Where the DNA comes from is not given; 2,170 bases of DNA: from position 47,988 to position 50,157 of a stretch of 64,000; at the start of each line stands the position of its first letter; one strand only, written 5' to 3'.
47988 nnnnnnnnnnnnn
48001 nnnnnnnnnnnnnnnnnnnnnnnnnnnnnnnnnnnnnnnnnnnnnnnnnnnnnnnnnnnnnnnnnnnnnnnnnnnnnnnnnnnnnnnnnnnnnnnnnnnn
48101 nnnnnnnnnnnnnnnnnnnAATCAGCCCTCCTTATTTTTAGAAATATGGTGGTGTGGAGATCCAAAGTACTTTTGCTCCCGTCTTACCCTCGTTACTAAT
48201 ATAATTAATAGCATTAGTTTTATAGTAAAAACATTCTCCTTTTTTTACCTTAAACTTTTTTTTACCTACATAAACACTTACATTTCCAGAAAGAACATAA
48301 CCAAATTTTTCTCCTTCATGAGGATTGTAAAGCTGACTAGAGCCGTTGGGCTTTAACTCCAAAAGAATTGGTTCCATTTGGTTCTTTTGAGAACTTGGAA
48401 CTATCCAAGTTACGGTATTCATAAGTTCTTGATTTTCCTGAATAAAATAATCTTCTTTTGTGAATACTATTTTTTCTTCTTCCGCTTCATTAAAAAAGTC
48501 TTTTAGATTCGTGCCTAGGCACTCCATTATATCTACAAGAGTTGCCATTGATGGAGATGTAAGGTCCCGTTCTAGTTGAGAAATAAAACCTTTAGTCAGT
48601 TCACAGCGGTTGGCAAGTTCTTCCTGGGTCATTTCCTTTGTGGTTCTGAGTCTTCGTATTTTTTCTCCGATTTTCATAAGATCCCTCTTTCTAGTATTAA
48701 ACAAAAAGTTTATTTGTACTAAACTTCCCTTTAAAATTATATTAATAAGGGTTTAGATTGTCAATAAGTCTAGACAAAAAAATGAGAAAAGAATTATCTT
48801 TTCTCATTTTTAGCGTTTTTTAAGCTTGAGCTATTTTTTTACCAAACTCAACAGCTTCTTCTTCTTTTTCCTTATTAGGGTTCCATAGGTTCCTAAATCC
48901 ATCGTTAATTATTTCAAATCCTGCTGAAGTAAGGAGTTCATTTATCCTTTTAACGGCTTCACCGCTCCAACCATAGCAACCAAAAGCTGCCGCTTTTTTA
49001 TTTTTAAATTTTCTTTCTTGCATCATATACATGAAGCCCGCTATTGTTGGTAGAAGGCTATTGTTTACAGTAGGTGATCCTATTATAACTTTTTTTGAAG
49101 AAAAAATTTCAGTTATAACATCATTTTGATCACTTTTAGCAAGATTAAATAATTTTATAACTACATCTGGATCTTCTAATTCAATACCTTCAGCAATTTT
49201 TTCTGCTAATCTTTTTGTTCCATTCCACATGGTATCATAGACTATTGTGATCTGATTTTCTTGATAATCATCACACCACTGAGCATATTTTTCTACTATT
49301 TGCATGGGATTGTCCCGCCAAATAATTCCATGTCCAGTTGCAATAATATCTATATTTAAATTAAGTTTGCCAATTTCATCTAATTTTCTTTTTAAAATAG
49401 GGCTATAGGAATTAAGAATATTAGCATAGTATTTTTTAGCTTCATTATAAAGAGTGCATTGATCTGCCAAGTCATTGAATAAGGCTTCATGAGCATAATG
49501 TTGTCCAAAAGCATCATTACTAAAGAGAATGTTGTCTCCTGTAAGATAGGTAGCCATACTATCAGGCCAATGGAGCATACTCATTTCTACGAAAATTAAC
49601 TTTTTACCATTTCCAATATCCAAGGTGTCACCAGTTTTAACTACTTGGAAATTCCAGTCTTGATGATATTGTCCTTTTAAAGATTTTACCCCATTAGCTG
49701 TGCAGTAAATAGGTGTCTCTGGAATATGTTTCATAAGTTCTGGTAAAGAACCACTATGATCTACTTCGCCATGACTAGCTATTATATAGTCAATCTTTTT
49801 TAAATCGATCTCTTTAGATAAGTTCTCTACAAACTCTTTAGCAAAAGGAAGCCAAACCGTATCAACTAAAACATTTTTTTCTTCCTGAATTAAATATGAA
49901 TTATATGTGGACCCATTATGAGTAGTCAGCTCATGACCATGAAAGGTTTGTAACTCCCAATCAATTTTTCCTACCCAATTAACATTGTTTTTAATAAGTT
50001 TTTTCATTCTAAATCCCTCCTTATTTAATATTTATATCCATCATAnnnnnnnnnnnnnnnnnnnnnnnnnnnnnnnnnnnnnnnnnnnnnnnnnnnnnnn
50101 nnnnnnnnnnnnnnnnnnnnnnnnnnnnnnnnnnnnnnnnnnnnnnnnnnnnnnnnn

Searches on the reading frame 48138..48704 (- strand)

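Call 67: search_protein_families(library=pfam, proteins=[window:48138-48704:-], max_evalue=0.00001)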
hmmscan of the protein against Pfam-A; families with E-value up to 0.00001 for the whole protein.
window:48138-48704:- (188 aa): 5 families
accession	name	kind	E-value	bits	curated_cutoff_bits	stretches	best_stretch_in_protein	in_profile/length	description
PF07883.17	Cupin_2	-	5.6e-14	52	27.2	1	114-182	2-69/70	Cupin domain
PF01381.28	HTH_3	-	2.5e-10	40.7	23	1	16-69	1-54/55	Helix-turn-helix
PF13560.12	HTH_31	-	7.9e-08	32.9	27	1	12-65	2-56/64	Helix-turn-helix domain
PF12844.13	HTH_19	-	1.7e-07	31.4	30.2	1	13-75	1-63/64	Helix-turn-helix domain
PF13443.12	HTH_26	-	2.5e-06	28.1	22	1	15-71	1-58/63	Cro/C1-type HTH DNA-binding domain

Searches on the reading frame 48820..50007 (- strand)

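Call 67: search_protein_families(library=pfam, proteins=[window:48820-50007:-], max_evalue=0.00001)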
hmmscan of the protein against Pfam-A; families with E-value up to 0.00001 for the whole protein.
window:48820-50007:- (395 aa): 4 families
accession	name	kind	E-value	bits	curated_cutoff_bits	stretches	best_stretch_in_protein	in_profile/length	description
PF19583.5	ODP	-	6.7e-19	69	27.2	1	35-227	3-194/194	ODP family beta lactamase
PF00753.33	Lactamase_B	-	4.3e-18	66.4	22.7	1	35-170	6-154/196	Metallo-beta-lactamase superfamily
PF00258.30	Flavodoxin_1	-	3.1e-15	57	25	1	255-389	1-143/143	Flavodoxin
PF12706.13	Lactamase_B_2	-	3e-08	34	27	1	45-148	2-116/200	Beta-lactamase superfamily domain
